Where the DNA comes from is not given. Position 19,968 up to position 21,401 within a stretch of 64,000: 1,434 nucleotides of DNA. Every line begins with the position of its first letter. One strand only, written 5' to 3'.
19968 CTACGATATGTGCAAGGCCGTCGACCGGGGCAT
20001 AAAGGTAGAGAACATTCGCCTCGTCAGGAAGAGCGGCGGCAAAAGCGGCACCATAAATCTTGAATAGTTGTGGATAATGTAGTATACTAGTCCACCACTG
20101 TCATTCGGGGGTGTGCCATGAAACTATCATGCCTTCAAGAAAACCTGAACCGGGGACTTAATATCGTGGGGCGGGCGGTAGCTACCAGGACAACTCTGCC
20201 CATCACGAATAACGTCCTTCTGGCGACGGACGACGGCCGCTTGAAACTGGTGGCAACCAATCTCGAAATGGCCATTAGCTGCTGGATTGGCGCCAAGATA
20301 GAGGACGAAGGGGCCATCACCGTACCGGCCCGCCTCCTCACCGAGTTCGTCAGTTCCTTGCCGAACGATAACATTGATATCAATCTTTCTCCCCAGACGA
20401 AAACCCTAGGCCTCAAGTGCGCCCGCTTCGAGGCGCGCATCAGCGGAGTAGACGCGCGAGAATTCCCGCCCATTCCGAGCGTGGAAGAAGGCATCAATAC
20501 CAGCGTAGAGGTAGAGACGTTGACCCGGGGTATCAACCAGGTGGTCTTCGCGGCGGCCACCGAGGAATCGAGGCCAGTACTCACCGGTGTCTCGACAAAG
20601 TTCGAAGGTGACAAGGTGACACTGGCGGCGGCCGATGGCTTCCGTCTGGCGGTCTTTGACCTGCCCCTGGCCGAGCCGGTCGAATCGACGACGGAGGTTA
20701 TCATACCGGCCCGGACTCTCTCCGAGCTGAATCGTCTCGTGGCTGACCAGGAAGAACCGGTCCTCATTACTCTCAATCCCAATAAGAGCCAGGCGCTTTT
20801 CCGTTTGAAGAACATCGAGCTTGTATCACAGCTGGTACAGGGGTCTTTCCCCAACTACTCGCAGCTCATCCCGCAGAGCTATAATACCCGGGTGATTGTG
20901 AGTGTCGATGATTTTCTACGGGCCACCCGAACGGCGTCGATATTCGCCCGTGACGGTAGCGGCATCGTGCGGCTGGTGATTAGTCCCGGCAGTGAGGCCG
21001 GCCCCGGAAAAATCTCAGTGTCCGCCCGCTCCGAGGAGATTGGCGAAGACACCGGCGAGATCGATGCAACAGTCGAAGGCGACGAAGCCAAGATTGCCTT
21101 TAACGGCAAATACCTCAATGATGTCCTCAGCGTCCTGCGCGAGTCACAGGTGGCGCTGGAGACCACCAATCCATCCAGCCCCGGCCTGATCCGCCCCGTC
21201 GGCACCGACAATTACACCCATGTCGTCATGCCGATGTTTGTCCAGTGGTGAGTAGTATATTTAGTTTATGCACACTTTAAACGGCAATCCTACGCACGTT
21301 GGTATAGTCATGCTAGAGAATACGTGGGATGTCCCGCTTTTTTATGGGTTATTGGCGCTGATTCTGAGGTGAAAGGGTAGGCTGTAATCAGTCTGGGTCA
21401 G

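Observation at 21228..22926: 1.67-kb insertion into the 3' end of dnaN, bounded by an exact 28-bp direct repeat that regenerates the gene end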

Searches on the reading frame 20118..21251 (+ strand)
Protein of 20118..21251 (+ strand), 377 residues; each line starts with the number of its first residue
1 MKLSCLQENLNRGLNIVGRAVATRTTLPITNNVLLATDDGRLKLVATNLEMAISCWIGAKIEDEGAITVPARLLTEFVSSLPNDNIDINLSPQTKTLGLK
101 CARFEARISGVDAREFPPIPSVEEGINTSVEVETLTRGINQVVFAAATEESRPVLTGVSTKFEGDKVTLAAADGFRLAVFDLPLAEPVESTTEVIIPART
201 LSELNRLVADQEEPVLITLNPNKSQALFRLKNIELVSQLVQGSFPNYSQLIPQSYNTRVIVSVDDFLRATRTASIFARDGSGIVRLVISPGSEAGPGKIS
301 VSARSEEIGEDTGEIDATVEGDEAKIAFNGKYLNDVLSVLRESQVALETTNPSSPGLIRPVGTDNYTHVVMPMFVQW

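Call 7: find_encoding_contigs(protein=window:20118-21251:+, flank=6000, max_places=10)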
Protein window:20118-21251:+ (377 aa): 2 contigs read that carry it; 1 place shown.
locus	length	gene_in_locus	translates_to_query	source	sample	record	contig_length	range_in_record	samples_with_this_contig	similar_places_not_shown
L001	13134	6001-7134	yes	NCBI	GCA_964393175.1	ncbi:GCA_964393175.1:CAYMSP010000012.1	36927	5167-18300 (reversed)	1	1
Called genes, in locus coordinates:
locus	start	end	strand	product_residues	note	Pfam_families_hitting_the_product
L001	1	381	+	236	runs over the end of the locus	PF00037:Fer4 (weak), PF12837:Fer4_6, PF13237:Fer4_10 (weak), PF14697:Fer4_21 (weak), PF27217:AF_0155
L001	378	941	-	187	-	PF02525:Flavodoxin_2, PF03358:FMN_red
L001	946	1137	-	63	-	PF01361:Tautomerase, PF14552:Tautomerase_2 (weak)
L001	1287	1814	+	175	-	PF02572:CobA_CobO_BtuR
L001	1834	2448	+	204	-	PF01725:Ham1p_like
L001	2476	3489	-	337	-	PF13676:TIR_2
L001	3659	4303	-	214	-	PF00753:Lactamase_B, PF19583:ODP (faint), PF12706:Lactamase_B_2 (weak)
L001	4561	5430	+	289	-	PF04055:Radical_SAM, PF06463:Mob_synth_C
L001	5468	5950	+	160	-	PF01967:MoaC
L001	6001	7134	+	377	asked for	PF00712:DNA_pol3_beta, PF02767:DNA_pol3_beta_2, PF02768:DNA_pol3_beta_3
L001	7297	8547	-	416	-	PF01839:FG-GAP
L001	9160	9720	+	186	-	PF08207:EFP_N, PF01132:EFP, PF09285:Elong-fact-P_C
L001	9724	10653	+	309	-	PF00152:tRNA-synt_2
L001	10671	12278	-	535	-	PF07994:NAD_binding_5, PF01658:Inos-1-P_synth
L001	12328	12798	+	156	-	PF00582:Usp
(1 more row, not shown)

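Call 9: find_related_loci(query=window:20118-21251:+, collection=genome_contigs, flank=6000)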
Query window:20118-21251:+ (377 aa) in genome_contigs; peptide patterns used: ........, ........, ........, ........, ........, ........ (x = any residue, [..] = any of these).
408 stretches matched a pattern; 199 encode a relative of the query (tblastn E <= 1e-3); the best 80 are kept; 80 distinct loci.
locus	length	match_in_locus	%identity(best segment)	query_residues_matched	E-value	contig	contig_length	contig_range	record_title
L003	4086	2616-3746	87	1-377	0e+0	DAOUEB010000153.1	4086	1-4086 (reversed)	MAG TPA_asm: Dehalococcoidales bacterium isolate N3_157 k131_1631773, whole genome shotgun sequence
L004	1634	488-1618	87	1-377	0e+0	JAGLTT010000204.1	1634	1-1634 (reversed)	MAG: Dehalococcoidales bacterium isolate RS_11_13 ZL20.bin.13.fa_204, whole genome shotgun sequence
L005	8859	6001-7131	87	1-377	0e+0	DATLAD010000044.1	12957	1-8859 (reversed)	MAG TPA_asm: Dehalococcoidales bacterium isolate SMAG_U14262 k141_4212544, whole genome shotgun sequence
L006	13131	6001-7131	86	1-377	0e+0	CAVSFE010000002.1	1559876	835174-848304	MAG: uncultured Chloroflexia bacterium isolate MFD04408.bin.1.182 genome assembly, contig: contig_25101, whole genome sh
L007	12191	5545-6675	86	1-377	0e+0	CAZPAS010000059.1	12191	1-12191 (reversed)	MAG TPA_asm: uncultured Dehalococcoidaceae bacterium isolate SRP214966_co2_178 genome assembly, contig: NODE_8851_length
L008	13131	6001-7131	86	1-377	0e+0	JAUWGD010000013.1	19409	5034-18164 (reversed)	MAG: Dehalococcoidales bacterium isolate CSMAG_2233 CSMAG_2233_k141_1746222_length_19409_cov_16.7597, whole genome shotg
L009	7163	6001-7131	87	1-377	0e+0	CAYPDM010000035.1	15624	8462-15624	MAG TPA_asm: uncultured Dehalococcoidaceae bacterium isolate binchicken_co89_632 genome assembly, contig: NODE_6994_leng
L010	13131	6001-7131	85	1-377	0e+0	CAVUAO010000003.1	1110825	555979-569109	MAG: uncultured Chloroflexia bacterium isolate MFD04408.bin.1.159 genome assembly, contig: contig_28241, whole genome sh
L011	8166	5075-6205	86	1-377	0e+0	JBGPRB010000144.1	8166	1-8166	MAG: Dehalococcoidia bacterium isolate OBJ1_062018_150_19 k141_121837_length_8166_cov_9.0000, whole genome shotgun seque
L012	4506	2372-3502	85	1-377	0e+0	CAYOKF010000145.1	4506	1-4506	MAG TPA_asm: uncultured Dehalococcoidaceae bacterium isolate binchicken_co334_148 genome assembly, contig: NODE_40290_le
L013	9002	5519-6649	85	1-377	0e+0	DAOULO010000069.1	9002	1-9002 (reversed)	MAG TPA_asm: Dehalococcoidales bacterium isolate W31_45 k127_1009165, whole genome shotgun sequence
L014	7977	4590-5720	85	1-377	0e+0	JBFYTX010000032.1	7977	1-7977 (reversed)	MAG: Dehalococcoidales bacterium isolate PPR_0279 k121_1176727, whole genome shotgun sequence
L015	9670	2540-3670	85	1-377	0e+0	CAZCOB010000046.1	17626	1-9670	MAG TPA_asm: uncultured Dehalococcoidaceae bacterium isolate binchicken_co100_344 genome assembly, contig: NODE_4967_len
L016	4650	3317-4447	85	1-377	0e+0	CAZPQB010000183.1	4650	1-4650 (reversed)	MAG TPA_asm: uncultured Dehalococcoidaceae bacterium isolate SRP214966_co4_72 genome assembly, contig: NODE_29117_length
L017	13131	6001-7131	83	1-377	0e+0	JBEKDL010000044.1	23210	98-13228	MAG: Dehalococcoidales bacterium isolate SPRUCE 182 SPRUCE_182_44, whole genome shotgun sequence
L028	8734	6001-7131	83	1-377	0e+0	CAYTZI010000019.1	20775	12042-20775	MAG TPA_asm: uncultured Dehalococcoidaceae bacterium isolate binchicken_co89_628 genome assembly, contig: NODE_4434_leng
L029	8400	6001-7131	83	1-377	0e+0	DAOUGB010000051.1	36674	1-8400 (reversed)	MAG TPA_asm: Dehalococcoidales bacterium isolate R24_90 k131_1461327, whole genome shotgun sequence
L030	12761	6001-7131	84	1-377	0e+0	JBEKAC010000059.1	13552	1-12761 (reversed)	MAG: Dehalococcoidales bacterium isolate SPRUCE 103 SPRUCE_103_59, whole genome shotgun sequence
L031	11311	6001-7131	84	1-377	0e+0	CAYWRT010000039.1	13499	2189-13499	MAG TPA_asm: uncultured Dehalococcoidaceae bacterium isolate SRP214966_co4_508 genome assembly, contig: NODE_4444_length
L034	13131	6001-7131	83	1-377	0e+0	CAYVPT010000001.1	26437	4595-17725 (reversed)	MAG TPA_asm: uncultured Dehalococcoidaceae bacterium isolate binchicken_co34_11 genome assembly, contig: NODE_2756_lengt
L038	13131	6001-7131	82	1-377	0e+0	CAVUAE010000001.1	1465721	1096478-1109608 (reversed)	MAG: uncultured Chloroflexia bacterium isolate MFD04408.bin.1.100 genome assembly, contig: contig_23294, whole genome sh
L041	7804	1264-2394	81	1-377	0e+0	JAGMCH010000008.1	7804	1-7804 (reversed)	MAG: Dehalococcoidales bacterium isolate RS_16_7 ZL425.bin.7.fa_8, whole genome shotgun sequence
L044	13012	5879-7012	82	1-377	0e+0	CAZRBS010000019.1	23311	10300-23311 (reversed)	MAG TPA_asm: uncultured Dehalococcoidaceae bacterium isolate SRP141376_co1_241 genome assembly, contig: NODE_4775_length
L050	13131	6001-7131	81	1-377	0e+0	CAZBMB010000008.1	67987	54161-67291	MAG TPA_asm: uncultured Dehalococcoidaceae bacterium isolate binchicken_co178_264 genome assembly, contig: NODE_760_leng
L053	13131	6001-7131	81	1-377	0e+0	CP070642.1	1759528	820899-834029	MAG: Chloroflexota bacterium isolate bin905 chromosome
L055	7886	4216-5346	80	1-377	0e+0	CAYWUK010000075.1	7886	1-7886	MAG TPA_asm: uncultured Dehalococcoidaceae bacterium isolate binchicken_co178_187 genome assembly, contig: NODE_10901_le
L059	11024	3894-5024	80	1-377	0e+0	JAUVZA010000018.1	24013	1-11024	MAG: Dehalococcoidia bacterium isolate CSMAG_1256 CSMAG_1256_k141_958361_length_24013_cov_20.6450, whole genome shotgun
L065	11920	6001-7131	80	1-377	0e+0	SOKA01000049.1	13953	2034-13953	MAG: Dehalococcoidia bacterium isolate E44_bin46 NODE_1666_length_13953_cov_45.454454, whole genome shotgun sequence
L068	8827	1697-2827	78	1-377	0e+0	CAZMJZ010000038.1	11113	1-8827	MAG TPA_asm: uncultured Dehalococcoidales bacterium isolate binchicken_co34_217 genome assembly, contig: NODE_10220_leng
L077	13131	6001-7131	77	1-377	0e+0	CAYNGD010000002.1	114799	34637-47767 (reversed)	MAG TPA_asm: uncultured Dehalococcoidales bacterium isolate binchicken_co178_75 genome assembly, contig: NODE_323_length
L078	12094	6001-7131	78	1-377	0e+0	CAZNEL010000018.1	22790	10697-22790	MAG TPA_asm: uncultured Dehalococcoidales bacterium isolate SRP178699_co1_635 genome assembly, contig: NODE_2647_length_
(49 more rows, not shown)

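Call 29: search_protein_families(library=pfam, proteins=[L055:5198-6859:-, L050:7109-8596:-, L078:9647-11227:-, L055:6860-7234:-, L050:8654-9067:-, L050:9388-11475:-, L050:11934-12752:-])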
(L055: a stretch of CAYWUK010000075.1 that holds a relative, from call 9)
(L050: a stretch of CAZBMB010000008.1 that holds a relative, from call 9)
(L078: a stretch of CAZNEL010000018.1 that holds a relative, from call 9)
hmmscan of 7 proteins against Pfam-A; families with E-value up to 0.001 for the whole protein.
L055:5198-6859:- (553 aa): 3 families
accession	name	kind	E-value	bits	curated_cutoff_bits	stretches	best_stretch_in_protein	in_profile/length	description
PF00239.26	Resolvase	-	4.4e-28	98.6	23.3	1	3-148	1-144/145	Resolvase, N terminal domain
PF07508.19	Recombinase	-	2.6e-27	95.5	21.1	1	174-273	2-101/102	Recombinase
PF13408.12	Zn_ribbon_recom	-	3.2e-13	50.3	25.3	1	287-347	1-58/58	Recombinase zinc beta ribbon domain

L050:7109-8596:- (495 aa): 3 families
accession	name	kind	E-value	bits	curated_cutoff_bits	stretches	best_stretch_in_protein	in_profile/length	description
PF00239.26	Resolvase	-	1.1e-30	107.1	23.3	1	3-148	1-144/145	Resolvase, N terminal domain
PF07508.19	Recombinase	-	1.1e-17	64.5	21.1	1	175-266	3-101/102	Recombinase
PF13408.12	Zn_ribbon_recom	-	2.8e-13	50.5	25.3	1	279-337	1-56/58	Recombinase zinc beta ribbon domain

L078:9647-11227:- (527 aa): 3 families
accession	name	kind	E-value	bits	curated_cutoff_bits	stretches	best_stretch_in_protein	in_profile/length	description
PF00239.26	Resolvase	-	4.3e-31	108.4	23.3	1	3-149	1-143/145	Resolvase, N terminal domain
PF07508.19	Recombinase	-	7.3e-22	78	21.1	1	176-276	2-100/102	Recombinase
PF13408.12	Zn_ribbon_recom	-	3.7e-11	43.7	25.3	1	291-351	1-58/58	Recombinase zinc beta ribbon domain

L055:6860-7234:- (124 aa): 2 families
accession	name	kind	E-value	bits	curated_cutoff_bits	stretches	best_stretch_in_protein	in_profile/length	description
PF14267.11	DUF4357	-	1.6e-09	38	38.4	1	78-107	24-53/54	Domain of unknown function (DUF4357)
PF18755.6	RAMA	-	1.6e-07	31.7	35.2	1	56-117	40-98/107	Restriction Enzyme Adenine Methylase Associated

L050:8654-9067:- (137 aa): 0 families

L050:9388-11475:- (695 aa): 1 family
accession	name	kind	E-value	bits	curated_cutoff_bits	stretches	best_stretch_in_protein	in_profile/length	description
PF01807.25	Zn_ribbon_DnaG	-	0.00052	20.2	24.9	0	21-82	29-86/98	CHC2 zinc finger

L050:11934-12752:- (272 aa): 0 families
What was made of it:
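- Closest known: Dehalococcoides ssrA-specific genomic islands. Same: A protein of about 700 aa with a weak, sub-threshold primase-type CHC2 zinc-finger match lies in a full element (L050, call 29).
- Closest known: Dehalococcoides ssrA-specific genomic islands. Different: No second small serine recombinase (DsiA) was seen next to the LSR in L055 or L050 (call 29).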

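Call 42: search_protein_families(library=pfam, max_evalue=0.00001, proteins=[L010:7424-7858:+, L011:6308-7609:-, L013:6669-7085:+, L028:7219-8454:-, L029:7491-7922:+, L030:7457-9139:+, L031:7289-9751:-, L038:7325-9496:+, L059:5397-6572:+, L059:7306-8274:+])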
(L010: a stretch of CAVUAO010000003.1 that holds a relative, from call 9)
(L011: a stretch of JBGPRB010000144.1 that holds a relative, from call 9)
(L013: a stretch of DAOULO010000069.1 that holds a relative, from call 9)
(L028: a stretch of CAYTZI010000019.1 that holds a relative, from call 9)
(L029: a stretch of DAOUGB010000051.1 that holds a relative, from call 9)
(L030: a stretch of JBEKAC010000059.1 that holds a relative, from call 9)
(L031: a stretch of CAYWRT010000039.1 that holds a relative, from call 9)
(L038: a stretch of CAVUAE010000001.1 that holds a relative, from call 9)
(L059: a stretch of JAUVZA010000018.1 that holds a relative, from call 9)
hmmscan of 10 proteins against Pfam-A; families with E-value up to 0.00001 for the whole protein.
L010:7424-7858:+ (144 aa): 0 families

L011:6308-7609:- (433 aa): 1 family
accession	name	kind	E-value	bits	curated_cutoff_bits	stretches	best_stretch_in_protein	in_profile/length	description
PF04055.27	Radical_SAM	-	1.5e-20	74.5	29.5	1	47-212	2-162/166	Radical SAM superfamily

L013:6669-7085:+ (138 aa): 2 families
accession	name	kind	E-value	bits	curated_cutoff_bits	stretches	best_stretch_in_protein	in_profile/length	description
PF07883.17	Cupin_2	-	1.5e-11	44.2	27.2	1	47-107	3-62/70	Cupin domain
PF02311.25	AraC_binding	-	1.3e-06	28.6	21.1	1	56-109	17-70/135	AraC-like ligand binding domain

L028:7219-8454:- (411 aa): 2 families
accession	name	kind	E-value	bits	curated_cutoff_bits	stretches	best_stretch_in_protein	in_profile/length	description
PF00091.31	Tubulin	-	7.1e-29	101.9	33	1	31-210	2-184/190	Tubulin/FtsZ family, GTPase domain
PF21011.2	CetZ_C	-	1.6e-11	44.4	21.6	1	216-375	2-175/180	Tubulin-like CetZ, C-terminal domain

L029:7491-7922:+ (143 aa): 0 families

L030:7457-9139:+ (560 aa): 3 families
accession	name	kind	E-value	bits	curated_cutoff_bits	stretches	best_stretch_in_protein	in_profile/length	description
PF00149.33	Metallophos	-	9.1e-10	39.7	21.5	1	166-307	3-116/191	Calcineurin-like phosphoesterase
PF13205.12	Big_5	-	5.3e-06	27.6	23.6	0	53-145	17-103/105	Bacterial Ig-like domain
PF12850.12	Metallophos_2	-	7.3e-06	26.5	27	0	473-526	102-150/154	Calcineurin-like phosphoesterase superfamily domain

L031:7289-9751:- (820 aa): 2 families
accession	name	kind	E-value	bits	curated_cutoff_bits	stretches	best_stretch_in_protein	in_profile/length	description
PF00144.29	Beta-lactamase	-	1e-66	225.8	27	1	67-385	2-313/329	Beta-lactamase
PF11954.13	DUF3471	-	1.4e-09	38.7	29.3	0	504-584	4-89/103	Domain of unknown function (DUF3471)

L038:7325-9496:+ (723 aa): 0 families

L059:5397-6572:+ (391 aa): 0 families

L059:7306-8274:+ (322 aa): 3 families
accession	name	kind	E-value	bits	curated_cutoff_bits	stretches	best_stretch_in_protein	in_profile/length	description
PF01936.24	NYN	-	5.6e-31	108.4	24.2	1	12-146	2-145/145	NYN domain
PF12872.13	OST-HTH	-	6.7e-09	35.9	23.8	1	165-230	7-68/71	OST-HTH/LOTUS domain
PF18475.7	PIN7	-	9.4e-07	29.9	34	1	15-119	1-103/103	PIN domain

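Call 43: search_protein_families(library=pfam, max_evalue=0.00001, proteins=[L041:2910-3764:+, L041:2415-2903:+, L044:7801-8361:+, L053:7905-9653:+, L065:8077-9171:+, L068:3422-3829:+, L077:7499-9502:-, L034:7196-7864:-, L015:5082-6071:+, L015:4160-4582:+])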
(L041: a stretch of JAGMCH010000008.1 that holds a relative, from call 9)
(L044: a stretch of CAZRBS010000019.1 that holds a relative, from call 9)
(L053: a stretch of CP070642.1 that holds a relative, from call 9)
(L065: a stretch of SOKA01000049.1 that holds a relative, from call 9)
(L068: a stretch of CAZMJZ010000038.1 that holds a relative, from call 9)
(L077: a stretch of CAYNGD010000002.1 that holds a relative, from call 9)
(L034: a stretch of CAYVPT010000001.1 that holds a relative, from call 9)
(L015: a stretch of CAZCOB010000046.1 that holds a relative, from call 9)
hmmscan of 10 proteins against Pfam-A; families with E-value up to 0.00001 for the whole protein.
L041:2910-3764:+ (284 aa): 0 families

L041:2415-2903:+ (162 aa): 0 families

L044:7801-8361:+ (186 aa): 0 families

L053:7905-9653:+ (582 aa): 2 families
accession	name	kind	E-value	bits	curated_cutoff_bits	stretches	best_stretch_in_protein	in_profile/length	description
PF02463.25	SMC_N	-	1.1e-14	54.8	40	1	3-528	3-214/220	RecF/RecN/SMC N terminal domain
PF13476.12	AAA_23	-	7.5e-10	40.2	27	1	5-211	2-177/201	AAA domain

L065:8077-9171:+ (364 aa): 0 families

L068:3422-3829:+ (135 aa): 0 families

L077:7499-9502:- (667 aa): 5 families
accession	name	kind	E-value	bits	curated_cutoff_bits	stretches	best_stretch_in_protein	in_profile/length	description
PF13632.12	Glyco_trans_2_3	-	1.4e-25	90.7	27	1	202-404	2-185/198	Glycosyl transferase family group 2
PF13641.12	Glyco_tranf_2_3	-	1.5e-21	77.9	27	1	124-341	3-230/230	Glycosyltransferase like family 2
PF00535.33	Glycos_transf_2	-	2.2e-19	70.4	23.3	1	126-287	2-167/168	Glycosyl transferase family 2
PF03552.20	Cellulose_synt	-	9.8e-15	54.6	24.7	1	293-433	420-569/722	Cellulose synthase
PF13506.12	Glyco_transf_21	-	1.5e-07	31.5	21.7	1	179-338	11-172/174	Glycosyl transferase family 21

L034:7196-7864:- (222 aa): 1 family
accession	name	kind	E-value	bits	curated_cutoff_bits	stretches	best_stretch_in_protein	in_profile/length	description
PF03358.20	FMN_red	-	1.1e-06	28.7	24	1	1-83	1-97/152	NADPH-dependent FMN reductase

L015:5082-6071:+ (329 aa): 3 families
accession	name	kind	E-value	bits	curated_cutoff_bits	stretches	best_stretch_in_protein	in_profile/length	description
PF00106.31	adh_short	-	3e-28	99.1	26.6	1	36-220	2-182/195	short chain dehydrogenase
PF13561.12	adh_short_C2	-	8.2e-23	81.6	27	1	45-204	7-163/236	Enoyl-(Acyl carrier protein) reductase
PF08659.16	KR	-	4.8e-06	27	22.6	1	38-146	4-113/180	KR domain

L015:4160-4582:+ (140 aa): 0 families

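Call 49: find_related_loci(query=L055:5198-6859:-, collection=viral_contigs, flank=10000)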
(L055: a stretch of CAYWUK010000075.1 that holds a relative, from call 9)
Query L055:5198-6859:- (553 aa) in viral_contigs; peptide patterns used: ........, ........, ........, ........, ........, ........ (x = any residue, [..] = any of these).
4 stretches matched a pattern, but none encodes a relative of the query by tblastn (E <= 1e-3).
